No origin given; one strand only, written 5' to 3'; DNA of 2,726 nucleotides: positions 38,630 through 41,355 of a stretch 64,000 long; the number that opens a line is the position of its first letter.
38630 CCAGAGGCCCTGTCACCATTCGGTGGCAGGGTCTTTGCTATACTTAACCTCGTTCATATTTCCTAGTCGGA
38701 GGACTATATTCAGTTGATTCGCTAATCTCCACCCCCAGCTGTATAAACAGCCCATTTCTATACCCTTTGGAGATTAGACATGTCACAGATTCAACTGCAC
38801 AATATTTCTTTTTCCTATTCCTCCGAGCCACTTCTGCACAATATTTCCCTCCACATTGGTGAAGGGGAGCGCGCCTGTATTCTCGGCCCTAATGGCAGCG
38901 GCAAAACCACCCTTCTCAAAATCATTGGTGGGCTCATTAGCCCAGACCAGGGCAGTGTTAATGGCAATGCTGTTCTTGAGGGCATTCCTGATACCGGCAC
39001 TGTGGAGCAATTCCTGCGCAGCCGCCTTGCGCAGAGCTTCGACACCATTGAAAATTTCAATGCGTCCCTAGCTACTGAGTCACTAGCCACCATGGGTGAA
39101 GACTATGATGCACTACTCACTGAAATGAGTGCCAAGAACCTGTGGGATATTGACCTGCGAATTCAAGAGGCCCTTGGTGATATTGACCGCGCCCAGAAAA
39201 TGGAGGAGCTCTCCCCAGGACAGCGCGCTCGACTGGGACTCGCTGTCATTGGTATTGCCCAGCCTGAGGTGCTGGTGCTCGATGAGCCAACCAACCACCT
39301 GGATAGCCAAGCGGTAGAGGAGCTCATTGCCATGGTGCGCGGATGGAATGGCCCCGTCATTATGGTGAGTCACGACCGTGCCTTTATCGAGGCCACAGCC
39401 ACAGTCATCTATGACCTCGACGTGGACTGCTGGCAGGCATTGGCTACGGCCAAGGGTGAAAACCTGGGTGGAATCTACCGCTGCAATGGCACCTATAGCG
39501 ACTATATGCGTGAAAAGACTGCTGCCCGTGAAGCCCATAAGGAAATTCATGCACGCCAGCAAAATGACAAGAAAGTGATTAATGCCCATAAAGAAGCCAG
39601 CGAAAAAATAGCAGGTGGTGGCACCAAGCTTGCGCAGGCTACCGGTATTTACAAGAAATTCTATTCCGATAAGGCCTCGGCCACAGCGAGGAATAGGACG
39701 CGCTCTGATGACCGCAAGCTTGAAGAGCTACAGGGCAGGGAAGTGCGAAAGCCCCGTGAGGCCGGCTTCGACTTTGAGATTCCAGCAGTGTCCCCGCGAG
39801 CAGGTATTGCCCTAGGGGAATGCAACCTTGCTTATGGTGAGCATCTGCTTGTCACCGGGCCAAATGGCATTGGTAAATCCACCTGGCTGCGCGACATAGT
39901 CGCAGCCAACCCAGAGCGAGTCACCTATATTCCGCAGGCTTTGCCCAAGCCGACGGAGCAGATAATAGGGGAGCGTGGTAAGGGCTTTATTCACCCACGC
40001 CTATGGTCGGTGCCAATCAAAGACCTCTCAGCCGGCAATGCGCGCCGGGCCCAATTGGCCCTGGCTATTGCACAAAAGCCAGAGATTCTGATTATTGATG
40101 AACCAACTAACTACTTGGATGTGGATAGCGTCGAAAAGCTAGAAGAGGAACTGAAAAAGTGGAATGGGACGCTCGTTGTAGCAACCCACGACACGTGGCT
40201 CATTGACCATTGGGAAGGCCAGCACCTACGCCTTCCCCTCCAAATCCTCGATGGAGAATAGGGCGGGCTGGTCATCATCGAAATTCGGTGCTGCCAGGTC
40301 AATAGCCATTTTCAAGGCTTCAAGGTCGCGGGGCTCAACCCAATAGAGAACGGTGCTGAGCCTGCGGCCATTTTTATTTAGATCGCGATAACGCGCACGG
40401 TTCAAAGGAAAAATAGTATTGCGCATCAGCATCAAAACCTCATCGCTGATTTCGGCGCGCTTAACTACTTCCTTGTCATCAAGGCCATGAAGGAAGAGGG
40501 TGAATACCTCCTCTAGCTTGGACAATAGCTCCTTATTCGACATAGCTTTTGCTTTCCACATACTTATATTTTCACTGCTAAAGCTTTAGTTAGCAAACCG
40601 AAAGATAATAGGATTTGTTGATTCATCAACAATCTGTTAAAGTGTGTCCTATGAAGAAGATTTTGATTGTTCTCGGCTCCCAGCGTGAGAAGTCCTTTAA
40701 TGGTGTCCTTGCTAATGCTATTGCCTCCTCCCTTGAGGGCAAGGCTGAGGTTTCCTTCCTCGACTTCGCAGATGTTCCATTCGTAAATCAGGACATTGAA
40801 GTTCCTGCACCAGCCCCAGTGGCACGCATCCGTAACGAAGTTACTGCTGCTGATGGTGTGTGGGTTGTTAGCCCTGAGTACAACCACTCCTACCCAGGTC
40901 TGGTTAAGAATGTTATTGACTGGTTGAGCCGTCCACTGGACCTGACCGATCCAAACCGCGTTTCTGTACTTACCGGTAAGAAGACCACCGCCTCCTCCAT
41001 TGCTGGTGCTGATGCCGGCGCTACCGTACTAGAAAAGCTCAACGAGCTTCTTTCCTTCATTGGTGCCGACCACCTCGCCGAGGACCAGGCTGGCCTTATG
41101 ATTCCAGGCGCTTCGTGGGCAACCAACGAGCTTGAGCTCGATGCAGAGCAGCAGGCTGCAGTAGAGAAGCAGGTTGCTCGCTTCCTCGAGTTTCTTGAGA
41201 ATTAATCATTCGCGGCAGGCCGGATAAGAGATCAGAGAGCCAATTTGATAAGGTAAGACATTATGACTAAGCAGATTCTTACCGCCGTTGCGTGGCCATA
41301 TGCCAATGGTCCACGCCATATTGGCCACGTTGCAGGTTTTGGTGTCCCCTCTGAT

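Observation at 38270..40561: Lower-GC islet: small membrane protein, short ABC-F with degenerate signature motifs, and a convergently overlapping hypothetical gene, with an attenuator-like inverted repeat and mini-uORF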

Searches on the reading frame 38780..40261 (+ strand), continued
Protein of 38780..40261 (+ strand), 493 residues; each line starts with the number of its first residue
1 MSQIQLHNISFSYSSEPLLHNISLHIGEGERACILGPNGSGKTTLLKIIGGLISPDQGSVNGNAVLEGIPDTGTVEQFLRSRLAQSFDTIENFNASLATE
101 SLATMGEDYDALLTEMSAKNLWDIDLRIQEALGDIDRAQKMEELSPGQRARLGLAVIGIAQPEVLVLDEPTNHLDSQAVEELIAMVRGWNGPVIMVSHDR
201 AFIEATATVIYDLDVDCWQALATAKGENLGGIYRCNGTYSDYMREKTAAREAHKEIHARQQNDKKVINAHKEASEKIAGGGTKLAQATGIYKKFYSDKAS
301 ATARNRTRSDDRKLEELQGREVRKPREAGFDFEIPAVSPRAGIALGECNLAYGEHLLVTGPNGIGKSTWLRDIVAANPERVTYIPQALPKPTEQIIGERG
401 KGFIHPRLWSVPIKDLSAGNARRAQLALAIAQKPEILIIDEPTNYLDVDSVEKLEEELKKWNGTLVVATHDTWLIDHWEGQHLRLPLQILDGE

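Call 91: search_protein_families(library=ncbifam, proteins=[P0048, P0097, P0002, P0052], max_evalue=1e-40)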
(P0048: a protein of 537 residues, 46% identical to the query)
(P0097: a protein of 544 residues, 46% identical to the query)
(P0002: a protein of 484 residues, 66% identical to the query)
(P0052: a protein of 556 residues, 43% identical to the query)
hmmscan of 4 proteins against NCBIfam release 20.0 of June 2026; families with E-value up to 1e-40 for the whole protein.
P0048 (537 aa): 15 families
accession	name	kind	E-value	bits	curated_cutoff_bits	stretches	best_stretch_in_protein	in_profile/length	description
NF000355.4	ribo_prot_ABC_F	equivalog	1.1e-84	285.1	380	1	4-534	3-497/499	ribosomal protection-like ABC-F family protein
NF000171.1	ABCF_producer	exception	4.2e-74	249.9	800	1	5-535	5-533/541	TlrC/CarA/OleB/SrmB family ABC-F type ribosomal protection protein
NF000168.2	ABCF_Msr_all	exception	1.9e-67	228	680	0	155-405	97-345/487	Msr family ABC-F type ribosomal protection protein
NF050005.1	ABC_ATPase_Uup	equivalog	1.5e-62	211.7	900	1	1-409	1-372/636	ATP-binding cassette ATPase Uup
NF008358.0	PRK11147.1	equivalog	1.9e-59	201.5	936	1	1-408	1-371/635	ABC transporter ATP-binding protein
NF008775.0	PRK11819.1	equivalog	8e-54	183.2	599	0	76-425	85-389/556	energy-dependent translational throttle protein EttA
NF011646.0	PRK15064.1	equivalog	1.2e-52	179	762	0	4-406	2-369/530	ABC-F family ATPase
TIGR03719.1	ABC_ABC_ChvD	subfamily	1.6e-52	178.9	806.75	0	76-425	83-387/552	energy-dependent translational throttle protein EttA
NF000166.1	ABCF_CarA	exception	1e-51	175.8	1050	1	107-533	125-542/556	ABC-F type ribosomal protection protein Car(A)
NF000170.2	ABCF_Vga_all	exception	1.1e-50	172.7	725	0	3-407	3-322/521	Vga family ABC-F type ribosomal protection protein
NF000169.2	ABCF_Sal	exception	1.6e-46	159.1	725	0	113-409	89-368/542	Sal family ABC-F type ribosomal protection protein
NF007921.0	PRK10636.1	equivalog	5.9e-42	143.7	917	0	120-409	114-365/638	ABC transporter ATP-binding protein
NF040873.1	AztA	equivalog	1.4e-41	142.2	220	0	133-222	98-186/191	zinc ABC transporter ATP-binding protein AztA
NF043038.1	ABCF_CplR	exception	5.6e-41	140.8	780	0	158-406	95-336/544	ABC-F type ribosomal protection protein CplR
TIGR02673.1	FtsE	equivalog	9.8e-41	139.8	264.85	0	132-226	115-208/214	cell division ATP-binding protein FtsE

P0097 (544 aa): 14 families
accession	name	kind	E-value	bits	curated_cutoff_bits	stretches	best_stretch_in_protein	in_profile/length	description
NF000355.4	ribo_prot_ABC_F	equivalog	8.6e-83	278.9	380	1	6-536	5-495/499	ribosomal protection-like ABC-F family protein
NF000171.1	ABCF_producer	exception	3e-71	240.5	800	1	5-537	5-531/541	TlrC/CarA/OleB/SrmB family ABC-F type ribosomal protection protein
NF000168.2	ABCF_Msr_all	exception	5e-68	229.8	680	0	159-408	97-344/487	Msr family ABC-F type ribosomal protection protein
NF050005.1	ABC_ATPase_Uup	equivalog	1.4e-66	225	900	1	2-407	2-366/636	ATP-binding cassette ATPase Uup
NF008358.0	PRK11147.1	equivalog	9.7e-65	219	936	1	2-406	2-365/635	ABC transporter ATP-binding protein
NF000166.1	ABCF_CarA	exception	1e-52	179.1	1050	1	143-535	155-540/556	ABC-F type ribosomal protection protein Car(A)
NF008775.0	PRK11819.1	equivalog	3.8e-52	177.6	599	0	89-290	94-273/556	energy-dependent translational throttle protein EttA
TIGR03719.1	ABC_ABC_ChvD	subfamily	9.6e-52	176.3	806.75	0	90-415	93-378/552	energy-dependent translational throttle protein EttA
NF011646.0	PRK15064.1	equivalog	4.2e-50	170.7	762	1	6-531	4-499/530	ABC-F family ATPase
NF000170.2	ABCF_Vga_all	exception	5.6e-49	167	725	0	7-410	7-321/521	Vga family ABC-F type ribosomal protection protein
NF000169.2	ABCF_Sal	exception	1.5e-45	155.9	725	0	151-413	119-368/542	Sal family ABC-F type ribosomal protection protein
NF000256.1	MsrSA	exception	1.3e-42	146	1100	0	161-408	101-346/488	ABC-F type ribosomal protection protein Msr(A)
NF007921.0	PRK10636.1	equivalog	5.3e-42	143.9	917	0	14-249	12-236/638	ABC transporter ATP-binding protein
NF043038.1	ABCF_CplR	exception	6.6e-41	140.6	780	0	162-408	95-334/544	ABC-F type ribosomal protection protein CplR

P0002 (484 aa): 12 families
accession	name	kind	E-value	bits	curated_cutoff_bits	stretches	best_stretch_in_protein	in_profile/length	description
NF000355.4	ribo_prot_ABC_F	equivalog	3e-80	270.5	380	1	3-309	2-285/499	ribosomal protection-like ABC-F family protein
NF050005.1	ABC_ATPase_Uup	equivalog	6.4e-66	222.8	900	1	1-260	1-262/636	ATP-binding cassette ATPase Uup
NF008358.0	PRK11147.1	equivalog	3.5e-62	210.6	936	1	1-211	1-229/635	ABC transporter ATP-binding protein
NF000168.2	ABCF_Msr_all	exception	6.4e-62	209.7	680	0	135-302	97-247/487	Msr family ABC-F type ribosomal protection protein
NF000171.1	ABCF_producer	exception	1.8e-61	208.3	800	1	3-368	3-395/541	TlrC/CarA/OleB/SrmB family ABC-F type ribosomal protection protein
NF008775.0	PRK11819.1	equivalog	3.9e-55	187.5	599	0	73-372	85-374/556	energy-dependent translational throttle protein EttA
TIGR03719.1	ABC_ABC_ChvD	subfamily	8.1e-55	186.4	806.75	0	72-373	82-373/552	energy-dependent translational throttle protein EttA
NF000169.2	ABCF_Sal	exception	9.7e-53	179.6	725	0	78-263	73-241/542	Sal family ABC-F type ribosomal protection protein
NF011646.0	PRK15064.1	equivalog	3.5e-51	174.2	762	0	6-372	4-369/530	ABC-F family ATPase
NF000170.2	ABCF_Vga_all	exception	1.1e-47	162.7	725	0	3-310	3-242/521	Vga family ABC-F type ribosomal protection protein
NF000166.1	ABCF_CarA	exception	1.8e-45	155.2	1050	0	96-368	126-406/556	ABC-F type ribosomal protection protein Car(A)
NF040873.1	AztA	equivalog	1.4e-43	148.7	220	0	13-203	2-187/191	zinc ABC transporter ATP-binding protein AztA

P0052 (556 aa): 18 families
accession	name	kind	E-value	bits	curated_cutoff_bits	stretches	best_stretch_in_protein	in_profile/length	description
NF000355.4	ribo_prot_ABC_F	equivalog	3.7e-86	290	380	1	6-551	5-498/499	ribosomal protection-like ABC-F family protein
NF000171.1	ABCF_producer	exception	2.6e-78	263.8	800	1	6-553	6-535/541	TlrC/CarA/OleB/SrmB family ABC-F type ribosomal protection protein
NF050005.1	ABC_ATPase_Uup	equivalog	7.1e-65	219.4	900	0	4-282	4-249/636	ATP-binding cassette ATPase Uup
NF008358.0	PRK11147.1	equivalog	2e-61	208.1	936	0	4-248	4-229/635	ABC transporter ATP-binding protein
NF000168.2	ABCF_Msr_all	exception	1.2e-59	202.2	680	1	174-544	99-470/487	Msr family ABC-F type ribosomal protection protein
NF008775.0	PRK11819.1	equivalog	2.1e-58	198.3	599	0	79-424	87-376/556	energy-dependent translational throttle protein EttA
TIGR03719.1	ABC_ABC_ChvD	subfamily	2.5e-58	198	806.75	0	79-424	85-374/552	energy-dependent translational throttle protein EttA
NF000166.1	ABCF_CarA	exception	6.8e-54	183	1050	1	160-553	159-546/556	ABC-F type ribosomal protection protein Car(A)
NF011646.0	PRK15064.1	equivalog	2.1e-52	178.3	762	0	172-548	152-504/530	ABC-F family ATPase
NF000170.2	ABCF_Vga_all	exception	3.1e-51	174.5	725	0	173-245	381-453/521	Vga family ABC-F type ribosomal protection protein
NF000169.2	ABCF_Sal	exception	3.1e-49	168.1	725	0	170-425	125-369/542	Sal family ABC-F type ribosomal protection protein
NF007921.0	PRK10636.1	equivalog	5.3e-47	160.4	917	0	169-418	143-358/638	ABC transporter ATP-binding protein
NF043038.1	ABCF_CplR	exception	2e-44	152.2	780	0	175-544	95-461/544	ABC-F type ribosomal protection protein CplR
NF040873.1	AztA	equivalog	6.5e-44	149.8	220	0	170-239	114-186/191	zinc ABC transporter ATP-binding protein AztA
TIGR03873.1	F420-0_ABC_ATP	hypoth_equivalog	7.1e-43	146.7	372.4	0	5-61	3-59/256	putative F420-0 ABC transporter ATP-binding protein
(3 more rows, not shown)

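Call 93: find_encoding_contigs(protein=P0030, flank=2500, max_places=1)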
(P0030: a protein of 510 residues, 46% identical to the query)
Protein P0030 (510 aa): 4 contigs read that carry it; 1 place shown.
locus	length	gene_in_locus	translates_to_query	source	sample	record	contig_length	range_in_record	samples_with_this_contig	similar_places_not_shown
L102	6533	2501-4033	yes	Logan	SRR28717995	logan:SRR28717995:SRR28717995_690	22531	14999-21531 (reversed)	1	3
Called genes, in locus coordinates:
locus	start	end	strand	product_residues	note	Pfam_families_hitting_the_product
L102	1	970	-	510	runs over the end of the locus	PF03577:Peptidase_C69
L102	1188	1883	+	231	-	PF08713:DNA_alkylation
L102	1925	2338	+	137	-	PF13828:DUF4190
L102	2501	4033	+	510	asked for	PF03193:RsgA_GTPase (faint), PF20720:nSTAND3 (faint), PF24389:ORC-CDC6-like (faint), PF25199:nSTAND_NTPase5 (faint), PF00004:AAA (faint), PF00005:ABC_tran, PF00005:ABC_tran, PF13304:AAA_21 (weak), +8 more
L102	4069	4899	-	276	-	PF00561:Abhydrolase_1, PF12697:Abhydrolase_6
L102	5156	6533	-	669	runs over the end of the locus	PF03235:GmrSD_N, PF07510:GmrSD_C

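Call 94: find_encoding_contigs(protein=P0015, flank=2500, max_places=1)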
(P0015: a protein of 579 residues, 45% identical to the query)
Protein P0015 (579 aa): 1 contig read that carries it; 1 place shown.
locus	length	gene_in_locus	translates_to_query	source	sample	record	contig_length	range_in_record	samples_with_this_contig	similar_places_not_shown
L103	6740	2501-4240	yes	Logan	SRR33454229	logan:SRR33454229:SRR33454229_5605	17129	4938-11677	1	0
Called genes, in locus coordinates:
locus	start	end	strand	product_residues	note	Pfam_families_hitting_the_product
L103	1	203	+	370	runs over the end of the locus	PF05222:AlaDh_PNT_N, PF01262:AlaDh_PNT_C, PF02826:2-Hacid_dh_C (weak), PF00070:Pyr_redox (weak)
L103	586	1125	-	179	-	PF08020:DUF1706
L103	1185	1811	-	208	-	PF15731:MqsA_antitoxin (faint), PF13560:HTH_31, PF01381:HTH_3, PF12844:HTH_19 (weak), PF13443:HTH_26 (weak), PF12674:Zn_ribbon_2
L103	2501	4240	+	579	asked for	PF00005:ABC_tran, PF13175:AAA_15 (faint), PF13191:AAA_16 (faint), PF13476:AAA_23 (faint), PF00004:AAA (faint), PF02463:SMC_N (faint), PF05729:NACHT (faint), PF00005:ABC_tran, +4 more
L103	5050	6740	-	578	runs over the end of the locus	PF07992:Pyr_redox_2 (faint), PF01266:DAO, PF01494:FAD_binding_3 (faint), PF12831:FAD_oxidored (weak), PF00890:FAD_binding_2 (weak), PF16901:DAO_C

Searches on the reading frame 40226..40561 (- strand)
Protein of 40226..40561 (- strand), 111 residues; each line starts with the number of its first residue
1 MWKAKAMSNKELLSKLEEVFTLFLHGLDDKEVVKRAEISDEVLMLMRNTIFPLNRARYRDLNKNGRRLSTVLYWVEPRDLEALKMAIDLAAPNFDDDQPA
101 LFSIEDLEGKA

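Call 4: search_protein_families(library=ncbifam, proteins=[window:40226-40561:-], max_evalue=0.01)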
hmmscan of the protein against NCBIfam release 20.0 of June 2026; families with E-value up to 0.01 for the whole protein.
window:40226-40561:- (111 aa): 0 families

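Call 5: search_protein_families(library=pfam, proteins=[window:40226-40561:-], max_evalue=0.01)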
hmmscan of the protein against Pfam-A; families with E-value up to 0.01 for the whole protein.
window:40226-40561:- (111 aa): 0 families

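Call 58: find_homologous_proteins(query=window:40226-40561:-, max_evalue=0.001)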
Query window:40226-40561:- (111 aa): 1 proteins with E <= 0.001 among 2 candidates.
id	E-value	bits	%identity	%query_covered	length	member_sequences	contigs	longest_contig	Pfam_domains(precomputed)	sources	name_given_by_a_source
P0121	1.3e-65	236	100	100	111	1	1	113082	-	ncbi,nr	ncbi:MAG: hypothetical protein Q3972_01425 [Corynebacterium sp.]|nr:hypothetical protein [Corynebact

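Call 68: search_protein_representatives(protein=window:40226-40561:-)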
Query: 111 residues. Proteins with E-value up to 0.001 (for the whole library): 3; up to 1e-10: 2; up to 1e-30: 1. The best 3 are listed.
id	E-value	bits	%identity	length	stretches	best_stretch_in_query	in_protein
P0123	1.2e-32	128.3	59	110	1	5-103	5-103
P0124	9.4e-17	77.2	43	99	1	6-96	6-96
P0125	3.7e-06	43.2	36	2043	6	62-106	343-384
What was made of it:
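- Tried and rejected: A full HMMER scan for the 111-aa protein found only two small relatives plus a weak partial match (E 3.7e-06) to a 2043-aa protein (call 68).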

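Call 69: find_encoding_contigs(protein=P0124, flank=5000, max_places=2)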
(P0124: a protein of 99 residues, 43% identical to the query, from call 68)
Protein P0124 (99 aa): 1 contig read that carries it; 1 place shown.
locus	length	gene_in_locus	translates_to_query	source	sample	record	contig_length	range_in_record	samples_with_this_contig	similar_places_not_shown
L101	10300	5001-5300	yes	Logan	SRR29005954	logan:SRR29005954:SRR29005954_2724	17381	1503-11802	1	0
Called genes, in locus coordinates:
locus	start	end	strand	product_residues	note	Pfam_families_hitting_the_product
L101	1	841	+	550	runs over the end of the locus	PF02652:Lactate_perm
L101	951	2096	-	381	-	PF03990:DUF348, PF07501:G5, PF06737:Transglycosylas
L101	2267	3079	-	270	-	PF01026:TatD_DNase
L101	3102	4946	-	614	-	PF00133:tRNA-synt_1, PF01406:tRNA-synt_1e (faint), PF09334:tRNA-synt_1g, PF08264:Anticodon_1 (weak), PF19303:Anticodon_3 (weak)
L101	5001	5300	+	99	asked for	-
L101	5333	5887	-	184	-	PF02525:Flavodoxin_2, PF03358:FMN_red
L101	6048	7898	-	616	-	PF02028:BCCT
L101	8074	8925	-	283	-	PF00590:TP_methylase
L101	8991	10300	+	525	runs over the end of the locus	PF02366:PMT, PF16192:PMT_4TMC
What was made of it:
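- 40226..40561 (-): Neighbour, not part of the system: 111-aa lineage-specific protein whose 3' end overlaps the ABC-F 3' end by 36 bp. In L101 it is present without any ABC-F (call 69).
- On Antibiotic-resistance (ARE) ABC-F: It is absent from the related contig L101 (call 69).
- It is absent from a close Corynebacterium relative (call 69).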

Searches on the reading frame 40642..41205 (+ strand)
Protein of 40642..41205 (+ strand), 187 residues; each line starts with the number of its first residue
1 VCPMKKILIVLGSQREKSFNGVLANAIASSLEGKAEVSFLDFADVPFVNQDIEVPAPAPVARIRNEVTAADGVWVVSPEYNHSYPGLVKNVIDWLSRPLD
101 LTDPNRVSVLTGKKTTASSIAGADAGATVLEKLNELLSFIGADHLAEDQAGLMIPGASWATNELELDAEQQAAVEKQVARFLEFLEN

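Call 4: search_protein_families(library=ncbifam, proteins=[window:40642-41205:+], max_evalue=0.01)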
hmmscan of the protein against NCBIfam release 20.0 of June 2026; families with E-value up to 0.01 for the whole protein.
window:40642-41205:+ (187 aa): 5 families
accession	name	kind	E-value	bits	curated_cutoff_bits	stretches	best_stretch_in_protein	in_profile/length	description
TIGR02690.1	resist_ArsH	equivalog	3.3e-08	32.9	292.25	1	5-97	27-118/219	arsenical resistance protein ArsH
TIGR03567.1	FMN_reduc_SsuE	equivalog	1.9e-07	31.2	164.05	1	6-96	1-92/171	NADPH-dependent FMN reductase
TIGR03566.1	FMN_reduc_MsuE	equivalog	1.6e-06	28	212.5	1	7-97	2-96/174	FMN reductase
TIGR04037.1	LLM_duo_CE1759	subfamily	9.4e-06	25.4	175.9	1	52-97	55-100/199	CE1759 family FMN reductase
NF007859.0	PRK10569.1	equivalog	0.00011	22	225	1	7-96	3-93/191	NADPH-dependent FMN reductase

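Call 5: search_protein_families(library=pfam, proteins=[window:40642-41205:+], max_evalue=0.01)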
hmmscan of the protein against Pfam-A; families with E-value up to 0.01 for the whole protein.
window:40642-41205:+ (187 aa): 2 families
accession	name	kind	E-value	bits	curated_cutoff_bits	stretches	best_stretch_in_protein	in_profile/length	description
PF03358.20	FMN_red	-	2e-29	102.5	24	1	6-147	2-142/152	NADPH-dependent FMN reductase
PF02525.22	Flavodoxin_2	-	1.4e-11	44.9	27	1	5-145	1-170/198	Flavodoxin-like fold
